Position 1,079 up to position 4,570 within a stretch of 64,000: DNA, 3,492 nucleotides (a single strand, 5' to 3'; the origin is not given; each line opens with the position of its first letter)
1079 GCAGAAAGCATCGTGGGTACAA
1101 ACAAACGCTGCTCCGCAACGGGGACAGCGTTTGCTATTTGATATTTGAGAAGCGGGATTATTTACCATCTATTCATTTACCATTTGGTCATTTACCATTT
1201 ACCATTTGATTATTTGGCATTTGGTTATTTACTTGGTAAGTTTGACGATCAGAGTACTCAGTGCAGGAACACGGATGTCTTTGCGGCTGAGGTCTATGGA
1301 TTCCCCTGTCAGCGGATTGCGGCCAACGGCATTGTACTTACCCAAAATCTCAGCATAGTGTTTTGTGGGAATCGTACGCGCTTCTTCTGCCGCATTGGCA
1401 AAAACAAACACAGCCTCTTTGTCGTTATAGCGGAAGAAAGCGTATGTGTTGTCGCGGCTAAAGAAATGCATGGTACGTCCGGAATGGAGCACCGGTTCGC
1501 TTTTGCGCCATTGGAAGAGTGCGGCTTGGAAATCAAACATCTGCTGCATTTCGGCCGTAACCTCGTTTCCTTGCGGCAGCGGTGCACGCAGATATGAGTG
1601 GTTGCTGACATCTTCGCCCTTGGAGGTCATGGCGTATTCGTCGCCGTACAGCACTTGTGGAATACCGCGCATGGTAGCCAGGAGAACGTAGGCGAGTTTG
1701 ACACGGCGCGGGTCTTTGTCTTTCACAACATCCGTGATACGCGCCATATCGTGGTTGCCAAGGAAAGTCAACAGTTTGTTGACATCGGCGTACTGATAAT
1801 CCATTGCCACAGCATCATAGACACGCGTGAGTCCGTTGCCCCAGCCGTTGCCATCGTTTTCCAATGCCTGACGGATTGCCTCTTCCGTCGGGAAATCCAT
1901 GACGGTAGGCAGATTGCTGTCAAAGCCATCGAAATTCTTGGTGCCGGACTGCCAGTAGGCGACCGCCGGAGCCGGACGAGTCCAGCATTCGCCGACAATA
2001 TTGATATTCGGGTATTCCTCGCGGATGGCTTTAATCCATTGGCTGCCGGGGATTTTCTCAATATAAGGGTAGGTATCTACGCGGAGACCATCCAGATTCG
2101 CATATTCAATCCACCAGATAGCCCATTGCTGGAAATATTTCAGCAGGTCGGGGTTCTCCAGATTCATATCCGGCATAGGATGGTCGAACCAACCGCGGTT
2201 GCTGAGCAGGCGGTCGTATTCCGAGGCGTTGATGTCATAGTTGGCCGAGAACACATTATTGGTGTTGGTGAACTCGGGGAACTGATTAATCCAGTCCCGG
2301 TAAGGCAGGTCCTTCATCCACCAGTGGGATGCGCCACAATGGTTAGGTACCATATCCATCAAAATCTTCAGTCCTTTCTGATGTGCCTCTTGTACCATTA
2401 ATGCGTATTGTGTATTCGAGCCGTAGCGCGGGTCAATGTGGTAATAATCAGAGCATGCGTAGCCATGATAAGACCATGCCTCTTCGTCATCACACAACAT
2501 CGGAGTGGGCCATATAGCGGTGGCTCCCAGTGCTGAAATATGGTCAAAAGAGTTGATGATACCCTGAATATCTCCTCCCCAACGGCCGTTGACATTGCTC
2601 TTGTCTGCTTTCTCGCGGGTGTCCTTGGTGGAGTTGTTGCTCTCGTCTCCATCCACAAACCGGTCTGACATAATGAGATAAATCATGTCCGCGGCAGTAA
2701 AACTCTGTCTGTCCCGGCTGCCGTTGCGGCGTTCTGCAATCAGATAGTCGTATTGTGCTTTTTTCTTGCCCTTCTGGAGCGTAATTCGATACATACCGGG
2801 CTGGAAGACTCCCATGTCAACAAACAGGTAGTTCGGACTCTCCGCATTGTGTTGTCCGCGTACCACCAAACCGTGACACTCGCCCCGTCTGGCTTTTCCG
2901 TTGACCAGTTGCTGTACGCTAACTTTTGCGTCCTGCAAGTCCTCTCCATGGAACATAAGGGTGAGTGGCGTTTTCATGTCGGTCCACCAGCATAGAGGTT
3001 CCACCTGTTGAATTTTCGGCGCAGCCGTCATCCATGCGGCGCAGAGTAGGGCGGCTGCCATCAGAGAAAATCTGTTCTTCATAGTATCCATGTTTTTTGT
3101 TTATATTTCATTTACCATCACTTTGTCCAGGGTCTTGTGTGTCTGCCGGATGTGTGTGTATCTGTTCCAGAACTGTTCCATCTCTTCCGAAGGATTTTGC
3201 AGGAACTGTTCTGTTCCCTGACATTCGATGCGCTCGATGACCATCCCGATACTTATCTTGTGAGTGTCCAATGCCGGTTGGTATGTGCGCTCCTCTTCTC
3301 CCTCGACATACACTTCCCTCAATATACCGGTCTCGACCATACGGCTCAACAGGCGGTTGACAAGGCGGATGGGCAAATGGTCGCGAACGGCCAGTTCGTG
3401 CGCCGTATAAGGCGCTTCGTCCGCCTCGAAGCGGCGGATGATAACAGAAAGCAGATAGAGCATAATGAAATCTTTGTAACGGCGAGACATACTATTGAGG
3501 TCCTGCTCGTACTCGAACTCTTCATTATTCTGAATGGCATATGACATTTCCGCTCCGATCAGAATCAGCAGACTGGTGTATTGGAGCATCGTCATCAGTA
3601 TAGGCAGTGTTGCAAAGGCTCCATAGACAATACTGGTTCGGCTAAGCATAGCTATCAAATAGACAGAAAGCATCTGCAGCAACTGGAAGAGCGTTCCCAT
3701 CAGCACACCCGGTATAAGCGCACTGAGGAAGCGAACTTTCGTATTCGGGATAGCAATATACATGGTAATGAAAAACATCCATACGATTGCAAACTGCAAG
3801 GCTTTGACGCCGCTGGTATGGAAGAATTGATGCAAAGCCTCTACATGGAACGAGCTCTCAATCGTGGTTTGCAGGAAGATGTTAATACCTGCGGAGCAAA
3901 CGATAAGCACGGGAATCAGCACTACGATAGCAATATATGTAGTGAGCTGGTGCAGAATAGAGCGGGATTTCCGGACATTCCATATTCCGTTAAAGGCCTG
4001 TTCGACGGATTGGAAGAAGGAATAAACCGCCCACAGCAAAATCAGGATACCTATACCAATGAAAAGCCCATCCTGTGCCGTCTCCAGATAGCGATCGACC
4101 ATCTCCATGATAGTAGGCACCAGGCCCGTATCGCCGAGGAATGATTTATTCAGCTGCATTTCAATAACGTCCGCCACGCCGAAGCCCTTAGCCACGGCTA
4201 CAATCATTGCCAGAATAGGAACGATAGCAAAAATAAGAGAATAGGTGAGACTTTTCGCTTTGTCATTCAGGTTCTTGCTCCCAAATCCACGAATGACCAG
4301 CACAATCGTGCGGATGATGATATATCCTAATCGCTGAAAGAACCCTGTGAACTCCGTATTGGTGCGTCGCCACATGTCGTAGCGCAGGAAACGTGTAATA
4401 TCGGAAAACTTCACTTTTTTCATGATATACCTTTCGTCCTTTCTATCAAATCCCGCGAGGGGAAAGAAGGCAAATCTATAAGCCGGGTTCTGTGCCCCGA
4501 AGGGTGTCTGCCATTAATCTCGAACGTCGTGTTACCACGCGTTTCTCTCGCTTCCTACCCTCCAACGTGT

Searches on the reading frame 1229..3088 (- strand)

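Call 103: search_protein_families(library=pfam, proteins=[window:1229-3088:-], max_evalue=0.0001)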
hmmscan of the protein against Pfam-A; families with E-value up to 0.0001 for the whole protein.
window:1229-3088:- (619 aa): 3 families
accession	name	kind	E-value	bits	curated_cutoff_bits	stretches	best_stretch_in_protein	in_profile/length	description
PF00128.31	Alpha-amylase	-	3.3e-49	168.8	22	1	139-532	2-395/446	Alpha amylase, catalytic domain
PF10438.15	Cyc-maltodext_C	-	9.7e-16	58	22.2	1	539-615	1-75/76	Cyclo-malto-dextrinase C-terminal domain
PF09087.17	Cyc-maltodext_N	-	3.6e-15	56.5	25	1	28-121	1-88/88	Cyclomaltodextrinase, N-terminal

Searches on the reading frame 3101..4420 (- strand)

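Call 103: search_protein_families(library=pfam, proteins=[window:3101-4420:-], max_evalue=0.0001)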
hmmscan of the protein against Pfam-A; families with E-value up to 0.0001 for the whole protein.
window:3101-4420:- (439 aa): 1 family
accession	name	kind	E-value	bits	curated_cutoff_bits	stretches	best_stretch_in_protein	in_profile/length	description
PF03631.20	Virul_fac_BrkB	-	1.8e-42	146.3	33.7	1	49-299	3-258/259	Virulence factor BrkB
